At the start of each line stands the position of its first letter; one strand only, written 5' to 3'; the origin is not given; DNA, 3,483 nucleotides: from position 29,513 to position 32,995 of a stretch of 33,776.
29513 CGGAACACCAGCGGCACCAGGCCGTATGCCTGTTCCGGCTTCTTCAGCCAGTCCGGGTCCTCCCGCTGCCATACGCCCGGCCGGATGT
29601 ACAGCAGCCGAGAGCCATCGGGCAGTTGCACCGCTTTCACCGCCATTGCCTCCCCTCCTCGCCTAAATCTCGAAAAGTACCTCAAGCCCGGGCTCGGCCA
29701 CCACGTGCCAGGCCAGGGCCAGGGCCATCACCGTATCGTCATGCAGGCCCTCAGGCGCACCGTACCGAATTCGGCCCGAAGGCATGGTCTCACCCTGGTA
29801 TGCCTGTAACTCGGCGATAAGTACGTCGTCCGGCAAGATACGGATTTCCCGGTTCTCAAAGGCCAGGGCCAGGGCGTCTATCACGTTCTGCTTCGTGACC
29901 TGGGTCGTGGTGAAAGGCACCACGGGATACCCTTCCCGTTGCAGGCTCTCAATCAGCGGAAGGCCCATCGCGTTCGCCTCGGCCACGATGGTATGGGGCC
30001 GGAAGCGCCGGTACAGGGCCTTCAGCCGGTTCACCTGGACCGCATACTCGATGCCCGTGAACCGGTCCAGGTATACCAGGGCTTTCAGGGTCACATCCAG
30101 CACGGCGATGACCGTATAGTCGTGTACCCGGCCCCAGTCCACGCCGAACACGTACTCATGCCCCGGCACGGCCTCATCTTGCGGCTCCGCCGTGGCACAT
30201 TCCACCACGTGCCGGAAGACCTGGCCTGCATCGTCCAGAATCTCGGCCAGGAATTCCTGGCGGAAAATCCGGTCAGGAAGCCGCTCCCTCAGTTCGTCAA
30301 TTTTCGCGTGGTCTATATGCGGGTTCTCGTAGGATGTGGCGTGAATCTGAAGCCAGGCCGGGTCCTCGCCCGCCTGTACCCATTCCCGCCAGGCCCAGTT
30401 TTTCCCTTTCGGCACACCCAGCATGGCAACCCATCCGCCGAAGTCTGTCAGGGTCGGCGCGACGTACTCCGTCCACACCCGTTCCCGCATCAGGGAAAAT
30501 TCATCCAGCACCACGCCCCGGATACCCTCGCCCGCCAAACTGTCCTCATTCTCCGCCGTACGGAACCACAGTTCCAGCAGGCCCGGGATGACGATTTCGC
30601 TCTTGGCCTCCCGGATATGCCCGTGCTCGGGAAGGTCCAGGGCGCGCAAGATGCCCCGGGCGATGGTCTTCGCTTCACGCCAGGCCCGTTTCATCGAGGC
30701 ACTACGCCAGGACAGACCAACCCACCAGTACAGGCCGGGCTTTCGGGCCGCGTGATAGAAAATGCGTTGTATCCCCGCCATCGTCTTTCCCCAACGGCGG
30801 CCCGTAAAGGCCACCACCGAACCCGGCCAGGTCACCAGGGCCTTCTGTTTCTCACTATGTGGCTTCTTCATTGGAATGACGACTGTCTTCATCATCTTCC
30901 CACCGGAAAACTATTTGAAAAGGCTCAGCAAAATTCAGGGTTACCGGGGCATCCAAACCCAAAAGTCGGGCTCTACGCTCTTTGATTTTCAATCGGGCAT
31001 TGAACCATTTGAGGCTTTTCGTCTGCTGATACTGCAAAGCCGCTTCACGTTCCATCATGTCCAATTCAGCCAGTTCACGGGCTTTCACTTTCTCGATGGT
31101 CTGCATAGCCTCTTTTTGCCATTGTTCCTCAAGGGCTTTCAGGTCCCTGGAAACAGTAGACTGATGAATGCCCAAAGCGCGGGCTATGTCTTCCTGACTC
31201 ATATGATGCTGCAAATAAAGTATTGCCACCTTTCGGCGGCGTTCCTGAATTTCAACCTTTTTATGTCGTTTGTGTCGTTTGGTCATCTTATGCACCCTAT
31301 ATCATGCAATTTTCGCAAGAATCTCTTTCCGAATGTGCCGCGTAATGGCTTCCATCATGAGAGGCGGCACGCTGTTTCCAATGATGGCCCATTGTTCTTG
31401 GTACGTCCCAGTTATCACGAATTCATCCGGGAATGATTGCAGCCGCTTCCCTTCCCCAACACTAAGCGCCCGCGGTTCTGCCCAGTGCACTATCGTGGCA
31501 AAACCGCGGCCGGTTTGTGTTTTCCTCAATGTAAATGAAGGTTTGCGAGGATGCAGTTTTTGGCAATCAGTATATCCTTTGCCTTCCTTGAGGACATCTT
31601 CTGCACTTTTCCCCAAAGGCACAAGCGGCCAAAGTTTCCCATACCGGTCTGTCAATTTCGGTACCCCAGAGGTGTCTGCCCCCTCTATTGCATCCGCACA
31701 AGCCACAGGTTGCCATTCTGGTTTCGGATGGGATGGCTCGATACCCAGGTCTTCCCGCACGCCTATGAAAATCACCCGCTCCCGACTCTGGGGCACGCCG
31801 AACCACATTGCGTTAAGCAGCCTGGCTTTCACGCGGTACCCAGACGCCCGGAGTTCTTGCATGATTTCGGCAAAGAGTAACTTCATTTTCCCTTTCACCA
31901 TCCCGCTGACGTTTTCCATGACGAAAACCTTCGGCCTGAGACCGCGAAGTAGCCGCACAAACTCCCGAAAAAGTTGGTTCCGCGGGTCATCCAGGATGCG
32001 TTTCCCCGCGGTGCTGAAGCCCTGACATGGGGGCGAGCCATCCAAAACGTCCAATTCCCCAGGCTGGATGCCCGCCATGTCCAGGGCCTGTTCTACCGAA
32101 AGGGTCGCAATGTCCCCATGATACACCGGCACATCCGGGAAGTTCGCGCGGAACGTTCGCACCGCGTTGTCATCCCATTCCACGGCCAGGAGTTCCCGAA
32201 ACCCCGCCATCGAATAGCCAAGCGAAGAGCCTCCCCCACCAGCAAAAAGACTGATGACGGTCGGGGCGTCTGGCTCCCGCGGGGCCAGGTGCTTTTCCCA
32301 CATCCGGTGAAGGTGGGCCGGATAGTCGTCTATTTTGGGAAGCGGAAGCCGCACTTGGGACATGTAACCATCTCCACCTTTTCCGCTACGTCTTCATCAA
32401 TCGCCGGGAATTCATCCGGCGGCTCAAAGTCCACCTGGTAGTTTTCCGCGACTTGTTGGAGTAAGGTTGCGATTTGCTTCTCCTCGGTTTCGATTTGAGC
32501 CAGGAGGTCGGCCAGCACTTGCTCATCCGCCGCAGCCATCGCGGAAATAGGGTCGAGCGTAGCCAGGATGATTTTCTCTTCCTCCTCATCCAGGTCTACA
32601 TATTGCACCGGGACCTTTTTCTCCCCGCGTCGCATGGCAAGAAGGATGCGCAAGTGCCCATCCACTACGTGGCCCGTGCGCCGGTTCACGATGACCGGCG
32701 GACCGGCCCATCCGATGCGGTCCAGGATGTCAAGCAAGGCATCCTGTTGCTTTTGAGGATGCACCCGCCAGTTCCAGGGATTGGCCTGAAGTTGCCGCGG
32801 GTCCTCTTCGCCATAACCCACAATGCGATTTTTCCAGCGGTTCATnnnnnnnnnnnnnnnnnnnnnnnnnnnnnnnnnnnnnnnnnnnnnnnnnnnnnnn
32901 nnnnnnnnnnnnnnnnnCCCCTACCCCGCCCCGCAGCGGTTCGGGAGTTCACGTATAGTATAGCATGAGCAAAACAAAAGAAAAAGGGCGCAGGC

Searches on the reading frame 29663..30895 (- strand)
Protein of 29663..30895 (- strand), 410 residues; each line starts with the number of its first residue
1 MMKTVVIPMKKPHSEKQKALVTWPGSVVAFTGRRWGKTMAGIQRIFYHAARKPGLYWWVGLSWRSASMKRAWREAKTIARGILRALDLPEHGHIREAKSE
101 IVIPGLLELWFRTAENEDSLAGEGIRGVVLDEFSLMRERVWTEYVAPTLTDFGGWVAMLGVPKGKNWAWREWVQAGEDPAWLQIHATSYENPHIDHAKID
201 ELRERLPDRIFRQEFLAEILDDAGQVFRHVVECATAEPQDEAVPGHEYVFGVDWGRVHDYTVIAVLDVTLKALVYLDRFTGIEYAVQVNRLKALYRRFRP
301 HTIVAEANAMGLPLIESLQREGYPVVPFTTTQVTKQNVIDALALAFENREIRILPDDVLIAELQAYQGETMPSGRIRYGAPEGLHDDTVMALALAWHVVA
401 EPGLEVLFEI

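Call 115: find_related_loci(query=window:29663-30895:-, collection=viral_contigs, flank=10000)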
Query window:29663-30895:- (410 aa) in viral_contigs; peptide patterns used: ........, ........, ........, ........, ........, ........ (x = any residue, [..] = any of these).
11 stretches matched a pattern; 10 encode a relative of the query (tblastn E <= 1e-3); 10 distinct loci.
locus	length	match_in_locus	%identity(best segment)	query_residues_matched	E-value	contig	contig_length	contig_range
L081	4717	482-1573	49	28-400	3e-112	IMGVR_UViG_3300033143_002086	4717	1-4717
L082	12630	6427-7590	47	12-407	1e-108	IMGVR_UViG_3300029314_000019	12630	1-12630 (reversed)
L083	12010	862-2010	45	12-406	1e-104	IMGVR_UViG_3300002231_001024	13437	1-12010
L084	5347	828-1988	46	2-400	1e-103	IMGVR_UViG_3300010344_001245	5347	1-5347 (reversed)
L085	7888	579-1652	49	35-400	5e-103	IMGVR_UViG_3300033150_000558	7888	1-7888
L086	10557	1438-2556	45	32-400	2e-93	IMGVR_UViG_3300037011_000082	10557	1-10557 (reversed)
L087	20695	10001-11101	45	28-399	1e-88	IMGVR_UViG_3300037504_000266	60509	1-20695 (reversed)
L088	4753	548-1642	40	28-399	6e-80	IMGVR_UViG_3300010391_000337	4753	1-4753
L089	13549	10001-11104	40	28-397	4e-77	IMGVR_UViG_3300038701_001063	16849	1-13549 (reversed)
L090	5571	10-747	44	158-402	3e-61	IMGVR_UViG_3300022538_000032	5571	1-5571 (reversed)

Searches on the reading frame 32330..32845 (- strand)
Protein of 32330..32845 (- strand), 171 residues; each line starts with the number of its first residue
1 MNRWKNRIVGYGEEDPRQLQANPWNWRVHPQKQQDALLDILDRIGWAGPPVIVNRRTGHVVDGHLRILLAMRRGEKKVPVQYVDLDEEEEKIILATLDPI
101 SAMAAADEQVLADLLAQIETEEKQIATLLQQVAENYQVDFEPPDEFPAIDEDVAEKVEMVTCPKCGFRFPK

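Call 76: search_protein_families(library=phrogs, proteins=[window:32330-32845:-], max_evalue=0.001)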
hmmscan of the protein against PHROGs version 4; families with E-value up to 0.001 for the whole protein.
window:32330-32845:- (171 aa): 8 families
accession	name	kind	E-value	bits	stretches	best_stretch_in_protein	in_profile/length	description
phrog_498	-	other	3.1e-19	70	1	17-135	41-170/633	DNA methyltransferase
phrog_620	-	DNA, RNA and nucleotide metabolism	7.6e-18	66.4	1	18-169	16-175/217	ParB-like partition protein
phrog_9353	-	unknown function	1.4e-14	55.5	1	18-122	18-126/245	-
phrog_8071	-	DNA, RNA and nucleotide metabolism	7.6e-13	49.4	1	18-123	14-118/389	ParB-like partition protein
phrog_723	-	DNA, RNA and nucleotide metabolism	2.7e-09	38.1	1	13-123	15-127/223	ParB-like partition protein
phrog_2159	-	DNA, RNA and nucleotide metabolism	1.2e-05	25.8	1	18-97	68-155/365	ParB-like partition protein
phrog_930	-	DNA, RNA and nucleotide metabolism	3.3e-05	24.9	1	24-92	20-87/223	ParB-like partition protein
phrog_940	-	DNA, RNA and nucleotide metabolism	0.00013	22.3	1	17-129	12-117/388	nuclease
